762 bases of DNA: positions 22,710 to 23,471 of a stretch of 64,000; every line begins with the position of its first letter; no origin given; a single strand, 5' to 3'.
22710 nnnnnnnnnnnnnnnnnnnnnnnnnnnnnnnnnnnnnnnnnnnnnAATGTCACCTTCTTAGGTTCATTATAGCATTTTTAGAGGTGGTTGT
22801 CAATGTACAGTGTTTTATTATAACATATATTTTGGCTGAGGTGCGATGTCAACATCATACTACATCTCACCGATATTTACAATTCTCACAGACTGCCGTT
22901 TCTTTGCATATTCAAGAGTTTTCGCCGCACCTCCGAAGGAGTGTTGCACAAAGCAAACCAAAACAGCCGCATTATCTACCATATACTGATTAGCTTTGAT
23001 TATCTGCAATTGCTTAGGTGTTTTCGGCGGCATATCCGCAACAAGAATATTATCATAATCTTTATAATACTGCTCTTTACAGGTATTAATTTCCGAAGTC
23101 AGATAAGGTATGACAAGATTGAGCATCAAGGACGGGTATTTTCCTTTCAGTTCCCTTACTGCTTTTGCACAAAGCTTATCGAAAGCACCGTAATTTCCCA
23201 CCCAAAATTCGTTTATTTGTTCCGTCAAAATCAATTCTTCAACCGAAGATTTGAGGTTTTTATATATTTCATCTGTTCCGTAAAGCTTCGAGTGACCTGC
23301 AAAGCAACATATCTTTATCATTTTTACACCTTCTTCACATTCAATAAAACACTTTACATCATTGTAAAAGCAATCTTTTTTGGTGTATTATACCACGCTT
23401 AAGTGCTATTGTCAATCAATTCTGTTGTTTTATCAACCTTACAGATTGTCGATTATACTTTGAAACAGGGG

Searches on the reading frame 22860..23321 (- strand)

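Call 27: search_protein_families(library=pfam, proteins=[window:22860-23321:-], max_evalue=0.001)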
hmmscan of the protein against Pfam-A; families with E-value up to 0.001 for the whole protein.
window:22860-23321:- (153 aa): 1 family
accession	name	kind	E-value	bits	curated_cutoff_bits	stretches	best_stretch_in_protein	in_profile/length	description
PF06908.16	YpsA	-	8e-08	32.9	27.7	1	18-143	23-153/168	YspA SLOG family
